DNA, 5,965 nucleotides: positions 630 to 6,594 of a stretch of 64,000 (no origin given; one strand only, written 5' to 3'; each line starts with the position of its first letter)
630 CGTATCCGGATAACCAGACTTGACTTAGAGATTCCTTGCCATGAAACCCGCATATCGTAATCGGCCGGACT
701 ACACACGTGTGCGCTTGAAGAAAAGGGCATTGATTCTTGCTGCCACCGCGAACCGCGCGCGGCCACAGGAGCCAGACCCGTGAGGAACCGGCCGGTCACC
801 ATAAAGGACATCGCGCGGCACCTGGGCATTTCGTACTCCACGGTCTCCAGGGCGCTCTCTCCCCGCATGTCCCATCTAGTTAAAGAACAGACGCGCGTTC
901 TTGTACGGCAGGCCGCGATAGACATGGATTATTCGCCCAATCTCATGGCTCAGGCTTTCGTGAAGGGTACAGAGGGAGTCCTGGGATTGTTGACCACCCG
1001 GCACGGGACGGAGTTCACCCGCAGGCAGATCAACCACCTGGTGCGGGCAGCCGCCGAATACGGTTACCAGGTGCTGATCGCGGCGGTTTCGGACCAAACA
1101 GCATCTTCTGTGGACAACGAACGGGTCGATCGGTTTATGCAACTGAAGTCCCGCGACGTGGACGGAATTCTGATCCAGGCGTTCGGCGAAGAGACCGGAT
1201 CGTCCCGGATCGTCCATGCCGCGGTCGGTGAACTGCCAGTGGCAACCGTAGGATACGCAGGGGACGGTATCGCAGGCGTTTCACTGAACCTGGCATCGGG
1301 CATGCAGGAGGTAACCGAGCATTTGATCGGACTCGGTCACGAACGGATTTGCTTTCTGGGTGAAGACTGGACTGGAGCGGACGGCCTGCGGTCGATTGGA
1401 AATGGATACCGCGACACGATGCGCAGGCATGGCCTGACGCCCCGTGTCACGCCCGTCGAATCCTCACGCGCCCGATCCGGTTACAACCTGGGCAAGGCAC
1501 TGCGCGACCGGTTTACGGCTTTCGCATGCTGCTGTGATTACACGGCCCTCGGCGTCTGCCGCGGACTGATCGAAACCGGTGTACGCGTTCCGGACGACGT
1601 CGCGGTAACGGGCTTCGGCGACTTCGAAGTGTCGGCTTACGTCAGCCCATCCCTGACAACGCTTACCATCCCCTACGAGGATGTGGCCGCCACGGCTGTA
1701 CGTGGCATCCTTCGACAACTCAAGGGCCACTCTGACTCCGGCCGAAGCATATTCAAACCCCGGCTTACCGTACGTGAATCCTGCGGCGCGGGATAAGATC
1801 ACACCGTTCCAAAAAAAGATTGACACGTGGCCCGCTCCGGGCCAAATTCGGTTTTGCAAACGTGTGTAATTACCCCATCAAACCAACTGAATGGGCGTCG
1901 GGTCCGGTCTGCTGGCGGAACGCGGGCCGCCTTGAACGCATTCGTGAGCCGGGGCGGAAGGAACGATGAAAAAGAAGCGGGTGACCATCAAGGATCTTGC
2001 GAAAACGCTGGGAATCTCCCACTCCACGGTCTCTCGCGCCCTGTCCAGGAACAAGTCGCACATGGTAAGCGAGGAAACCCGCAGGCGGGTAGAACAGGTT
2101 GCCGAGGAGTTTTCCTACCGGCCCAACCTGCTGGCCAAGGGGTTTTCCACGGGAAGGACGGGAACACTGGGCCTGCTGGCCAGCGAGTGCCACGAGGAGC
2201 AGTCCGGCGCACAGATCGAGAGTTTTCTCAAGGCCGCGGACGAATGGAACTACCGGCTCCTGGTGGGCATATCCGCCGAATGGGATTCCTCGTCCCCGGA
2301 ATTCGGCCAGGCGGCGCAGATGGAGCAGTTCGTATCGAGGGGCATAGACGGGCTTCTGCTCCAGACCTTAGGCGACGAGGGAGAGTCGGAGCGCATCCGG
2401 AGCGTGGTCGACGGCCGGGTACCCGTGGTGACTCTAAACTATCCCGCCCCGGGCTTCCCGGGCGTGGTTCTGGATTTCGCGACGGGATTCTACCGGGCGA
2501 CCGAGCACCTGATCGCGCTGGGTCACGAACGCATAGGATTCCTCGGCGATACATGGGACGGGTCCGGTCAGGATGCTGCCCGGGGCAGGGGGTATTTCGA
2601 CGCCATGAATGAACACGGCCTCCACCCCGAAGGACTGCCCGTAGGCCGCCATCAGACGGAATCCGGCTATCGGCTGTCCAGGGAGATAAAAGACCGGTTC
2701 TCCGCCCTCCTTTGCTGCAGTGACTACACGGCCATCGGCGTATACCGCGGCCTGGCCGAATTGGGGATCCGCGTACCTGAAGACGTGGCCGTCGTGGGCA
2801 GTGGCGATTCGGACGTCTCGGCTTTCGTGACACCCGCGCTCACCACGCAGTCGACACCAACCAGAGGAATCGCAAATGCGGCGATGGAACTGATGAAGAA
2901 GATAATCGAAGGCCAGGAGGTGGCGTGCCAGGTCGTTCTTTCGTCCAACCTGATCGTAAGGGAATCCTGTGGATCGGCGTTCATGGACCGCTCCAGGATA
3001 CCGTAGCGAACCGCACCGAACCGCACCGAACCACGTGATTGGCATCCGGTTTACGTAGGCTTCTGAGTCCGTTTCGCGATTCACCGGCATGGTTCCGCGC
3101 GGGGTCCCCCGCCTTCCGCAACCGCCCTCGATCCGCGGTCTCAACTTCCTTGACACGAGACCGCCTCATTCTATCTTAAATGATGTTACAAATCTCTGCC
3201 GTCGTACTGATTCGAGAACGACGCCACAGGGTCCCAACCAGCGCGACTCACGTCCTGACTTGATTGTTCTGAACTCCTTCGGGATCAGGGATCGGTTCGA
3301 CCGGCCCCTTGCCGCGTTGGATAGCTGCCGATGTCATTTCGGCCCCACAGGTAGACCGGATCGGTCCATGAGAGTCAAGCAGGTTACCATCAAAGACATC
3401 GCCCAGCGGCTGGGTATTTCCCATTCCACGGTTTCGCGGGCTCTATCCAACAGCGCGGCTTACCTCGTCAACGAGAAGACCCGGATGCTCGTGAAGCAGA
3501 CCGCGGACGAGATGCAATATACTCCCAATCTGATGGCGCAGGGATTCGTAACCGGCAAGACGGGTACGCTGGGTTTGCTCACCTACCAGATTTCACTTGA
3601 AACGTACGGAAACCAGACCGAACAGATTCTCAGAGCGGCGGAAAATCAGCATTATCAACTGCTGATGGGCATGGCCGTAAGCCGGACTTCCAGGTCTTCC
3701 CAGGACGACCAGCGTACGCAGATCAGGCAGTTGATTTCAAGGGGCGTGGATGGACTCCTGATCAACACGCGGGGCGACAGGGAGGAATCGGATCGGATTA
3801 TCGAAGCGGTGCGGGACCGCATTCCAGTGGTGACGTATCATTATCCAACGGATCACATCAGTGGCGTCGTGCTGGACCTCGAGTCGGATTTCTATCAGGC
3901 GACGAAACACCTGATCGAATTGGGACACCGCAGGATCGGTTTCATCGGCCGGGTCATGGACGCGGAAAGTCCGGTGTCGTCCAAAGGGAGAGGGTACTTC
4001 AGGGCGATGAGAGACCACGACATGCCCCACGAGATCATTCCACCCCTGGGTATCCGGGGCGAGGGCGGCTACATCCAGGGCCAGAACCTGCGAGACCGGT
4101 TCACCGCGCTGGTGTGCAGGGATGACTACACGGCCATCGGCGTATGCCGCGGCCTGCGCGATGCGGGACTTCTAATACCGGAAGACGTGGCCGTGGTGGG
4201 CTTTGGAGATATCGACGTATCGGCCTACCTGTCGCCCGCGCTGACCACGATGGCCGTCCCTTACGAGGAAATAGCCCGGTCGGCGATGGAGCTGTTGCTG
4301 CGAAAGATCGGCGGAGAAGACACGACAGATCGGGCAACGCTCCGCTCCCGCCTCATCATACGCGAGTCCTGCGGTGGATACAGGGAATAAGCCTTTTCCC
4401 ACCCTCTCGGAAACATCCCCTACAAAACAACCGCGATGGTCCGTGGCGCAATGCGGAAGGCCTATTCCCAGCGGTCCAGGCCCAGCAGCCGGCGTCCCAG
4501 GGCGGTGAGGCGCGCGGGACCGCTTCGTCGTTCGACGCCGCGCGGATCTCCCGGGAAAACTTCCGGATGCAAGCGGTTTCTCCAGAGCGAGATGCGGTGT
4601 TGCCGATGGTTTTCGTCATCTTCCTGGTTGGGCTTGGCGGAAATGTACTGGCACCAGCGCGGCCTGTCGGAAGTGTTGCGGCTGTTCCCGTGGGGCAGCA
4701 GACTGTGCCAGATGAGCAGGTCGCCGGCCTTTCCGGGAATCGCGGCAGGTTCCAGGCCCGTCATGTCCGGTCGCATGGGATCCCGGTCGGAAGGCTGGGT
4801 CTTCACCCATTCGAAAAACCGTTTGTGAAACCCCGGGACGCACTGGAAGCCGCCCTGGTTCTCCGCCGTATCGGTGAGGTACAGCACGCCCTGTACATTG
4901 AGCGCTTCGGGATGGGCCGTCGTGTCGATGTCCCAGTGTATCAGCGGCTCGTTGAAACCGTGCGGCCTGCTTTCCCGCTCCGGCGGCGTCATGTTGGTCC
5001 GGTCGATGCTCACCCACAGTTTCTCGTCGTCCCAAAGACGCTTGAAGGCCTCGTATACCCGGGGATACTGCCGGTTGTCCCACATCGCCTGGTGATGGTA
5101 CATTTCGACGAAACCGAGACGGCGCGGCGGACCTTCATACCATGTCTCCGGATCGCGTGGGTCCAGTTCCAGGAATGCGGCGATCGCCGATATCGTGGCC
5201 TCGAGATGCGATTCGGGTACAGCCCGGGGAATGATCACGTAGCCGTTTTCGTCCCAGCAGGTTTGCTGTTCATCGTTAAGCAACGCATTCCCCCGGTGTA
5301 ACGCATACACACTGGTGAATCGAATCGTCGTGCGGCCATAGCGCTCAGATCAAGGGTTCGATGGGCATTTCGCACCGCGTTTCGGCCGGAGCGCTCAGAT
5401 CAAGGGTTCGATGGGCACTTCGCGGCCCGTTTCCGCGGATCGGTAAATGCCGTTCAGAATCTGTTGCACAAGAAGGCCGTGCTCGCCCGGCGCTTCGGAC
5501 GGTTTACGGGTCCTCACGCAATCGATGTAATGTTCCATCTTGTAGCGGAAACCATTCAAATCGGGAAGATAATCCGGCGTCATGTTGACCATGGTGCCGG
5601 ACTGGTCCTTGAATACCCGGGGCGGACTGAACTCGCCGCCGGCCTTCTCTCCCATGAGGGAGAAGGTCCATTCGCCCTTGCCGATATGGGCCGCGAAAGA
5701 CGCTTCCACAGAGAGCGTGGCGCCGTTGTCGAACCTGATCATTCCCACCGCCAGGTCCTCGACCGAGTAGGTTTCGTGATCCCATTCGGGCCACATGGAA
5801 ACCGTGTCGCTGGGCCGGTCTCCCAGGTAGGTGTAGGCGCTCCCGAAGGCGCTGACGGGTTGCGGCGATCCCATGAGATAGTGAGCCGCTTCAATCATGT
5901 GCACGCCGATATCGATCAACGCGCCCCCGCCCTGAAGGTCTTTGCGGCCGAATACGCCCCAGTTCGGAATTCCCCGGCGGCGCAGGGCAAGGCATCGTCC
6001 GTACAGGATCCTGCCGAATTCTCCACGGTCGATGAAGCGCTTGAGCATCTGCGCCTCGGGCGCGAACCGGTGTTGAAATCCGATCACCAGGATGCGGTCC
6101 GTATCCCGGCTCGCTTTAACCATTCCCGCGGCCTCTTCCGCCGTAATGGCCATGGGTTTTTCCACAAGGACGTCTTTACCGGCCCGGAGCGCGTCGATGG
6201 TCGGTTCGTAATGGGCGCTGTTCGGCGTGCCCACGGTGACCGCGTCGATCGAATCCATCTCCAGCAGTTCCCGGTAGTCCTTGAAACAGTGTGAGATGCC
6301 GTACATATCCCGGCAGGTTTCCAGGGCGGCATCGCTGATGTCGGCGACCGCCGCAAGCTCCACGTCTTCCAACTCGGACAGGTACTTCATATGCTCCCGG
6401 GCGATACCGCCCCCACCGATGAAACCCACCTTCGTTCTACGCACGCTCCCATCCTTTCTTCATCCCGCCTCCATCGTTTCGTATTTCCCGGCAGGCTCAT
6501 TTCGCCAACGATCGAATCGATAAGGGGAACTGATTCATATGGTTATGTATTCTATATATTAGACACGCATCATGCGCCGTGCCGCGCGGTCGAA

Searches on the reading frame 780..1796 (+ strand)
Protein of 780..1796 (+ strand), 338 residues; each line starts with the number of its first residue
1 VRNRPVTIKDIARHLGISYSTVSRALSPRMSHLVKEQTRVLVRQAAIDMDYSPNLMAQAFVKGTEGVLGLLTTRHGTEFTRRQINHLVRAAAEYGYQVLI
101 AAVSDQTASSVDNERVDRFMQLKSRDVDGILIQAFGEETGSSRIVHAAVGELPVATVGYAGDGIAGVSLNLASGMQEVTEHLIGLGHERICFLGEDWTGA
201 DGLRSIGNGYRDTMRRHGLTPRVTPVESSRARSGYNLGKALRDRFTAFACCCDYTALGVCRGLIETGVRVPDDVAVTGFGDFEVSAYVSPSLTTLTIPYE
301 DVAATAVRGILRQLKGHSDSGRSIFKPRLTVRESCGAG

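Call 51: search_protein_families(library=pfam, proteins=[window:780-1796:+], max_evalue=0.00001)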
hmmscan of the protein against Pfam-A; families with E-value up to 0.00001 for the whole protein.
window:780-1796:+ (338 aa): 3 families
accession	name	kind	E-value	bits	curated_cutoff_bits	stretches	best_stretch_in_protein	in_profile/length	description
PF13377.12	Peripla_BP_3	-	2.7e-31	109.4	26.5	1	179-335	1-167/167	Periplasmic binding protein-like domain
PF00532.27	Peripla_BP_1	-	6.7e-14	52.5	22.2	1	68-297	4-244/281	Periplasmic binding proteins and sugar binding domain of LacI family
PF00356.27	LacI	-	1.5e-11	44.3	27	1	7-54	1-46/46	Bacterial regulatory proteins, lacI family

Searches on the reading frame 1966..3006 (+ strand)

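Call 51: search_protein_families(library=pfam, proteins=[window:1966-3006:+], max_evalue=0.00001)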
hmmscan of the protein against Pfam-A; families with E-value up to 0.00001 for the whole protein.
window:1966-3006:+ (346 aa): 3 families
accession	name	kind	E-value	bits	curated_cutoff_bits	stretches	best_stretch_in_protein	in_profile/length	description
PF13377.12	Peripla_BP_3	-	5.8e-33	114.8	26.5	1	179-335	1-167/167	Periplasmic binding protein-like domain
PF00532.27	Peripla_BP_1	-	2.4e-17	63.8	22.2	1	116-318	47-266/281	Periplasmic binding proteins and sugar binding domain of LacI family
PF00356.27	LacI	-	9.6e-15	54.5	27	1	7-54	1-46/46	Bacterial regulatory proteins, lacI family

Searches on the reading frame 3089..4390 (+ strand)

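Call 51: search_protein_families(library=pfam, proteins=[window:3089-4390:+], max_evalue=0.00001)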
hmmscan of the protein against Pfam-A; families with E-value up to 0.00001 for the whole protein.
window:3089-4390:+ (433 aa): 4 families
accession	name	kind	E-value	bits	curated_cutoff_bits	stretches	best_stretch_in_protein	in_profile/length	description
PF13377.12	Peripla_BP_3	-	1.1e-33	117.2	26.5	1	273-428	2-167/167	Periplasmic binding protein-like domain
PF00532.27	Peripla_BP_1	-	7e-15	55.7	22.2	1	200-419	37-269/281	Periplasmic binding proteins and sugar binding domain of LacI family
PF00356.27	LacI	-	2.2e-12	47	27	1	100-147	1-46/46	Bacterial regulatory proteins, lacI family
PF13407.12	Peripla_BP_4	-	1.9e-07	31.3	35.1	0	194-255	34-90/258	Periplasmic binding protein domain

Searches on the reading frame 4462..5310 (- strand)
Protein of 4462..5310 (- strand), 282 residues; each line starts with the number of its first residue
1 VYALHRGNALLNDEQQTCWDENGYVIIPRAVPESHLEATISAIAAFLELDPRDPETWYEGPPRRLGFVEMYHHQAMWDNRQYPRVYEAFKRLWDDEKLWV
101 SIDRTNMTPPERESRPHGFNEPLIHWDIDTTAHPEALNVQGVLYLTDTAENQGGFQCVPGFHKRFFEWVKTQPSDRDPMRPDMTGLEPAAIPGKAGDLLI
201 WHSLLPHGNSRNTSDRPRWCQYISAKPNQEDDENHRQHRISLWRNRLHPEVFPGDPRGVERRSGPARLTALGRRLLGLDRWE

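Call 51: search_protein_families(library=pfam, proteins=[window:4462-5310:-], max_evalue=0.00001)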
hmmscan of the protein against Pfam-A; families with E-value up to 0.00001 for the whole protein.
window:4462-5310:- (282 aa): 2 families
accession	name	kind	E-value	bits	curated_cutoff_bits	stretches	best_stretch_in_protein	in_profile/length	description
PF05721.19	PhyH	-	1.5e-17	65.1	22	1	19-218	1-211/213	Phytanoyl-CoA dioxygenase (PhyH)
PF07350.19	Gig2-like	-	6.7e-06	25.5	27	0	13-100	65-145/408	Gig2-like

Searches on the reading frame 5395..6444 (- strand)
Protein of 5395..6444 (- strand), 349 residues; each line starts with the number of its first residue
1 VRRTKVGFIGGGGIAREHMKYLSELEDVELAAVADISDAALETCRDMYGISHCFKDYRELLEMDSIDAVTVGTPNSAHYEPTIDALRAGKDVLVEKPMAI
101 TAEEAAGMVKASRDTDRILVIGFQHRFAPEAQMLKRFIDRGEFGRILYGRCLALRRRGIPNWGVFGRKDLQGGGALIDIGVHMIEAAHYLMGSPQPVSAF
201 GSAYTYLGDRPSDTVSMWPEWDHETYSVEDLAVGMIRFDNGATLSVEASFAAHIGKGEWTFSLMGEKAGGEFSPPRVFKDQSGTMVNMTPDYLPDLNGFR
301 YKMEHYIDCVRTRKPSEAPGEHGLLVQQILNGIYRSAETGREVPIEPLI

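Call 51: search_protein_families(library=pfam, proteins=[window:5395-6444:-], max_evalue=0.00001)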
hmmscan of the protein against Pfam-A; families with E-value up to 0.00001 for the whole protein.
window:5395-6444:- (349 aa): 3 families
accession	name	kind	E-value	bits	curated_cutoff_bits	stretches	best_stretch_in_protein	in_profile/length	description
PF01408.29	GFO_IDH_MocA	-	2.1e-28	99.9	24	1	5-123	2-120/120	Oxidoreductase family, NAD-binding Rossmann fold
PF02894.22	GFO_IDH_MocA_C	-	2.7e-25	89.9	22.9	1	135-345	1-218/218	Oxidoreductase family, C-terminal alpha/beta domain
PF22725.1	GFO_IDH_MocA_C3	-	1.1e-22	80.8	27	1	132-268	2-121/124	GFO/IDH/MocA C-terminal domain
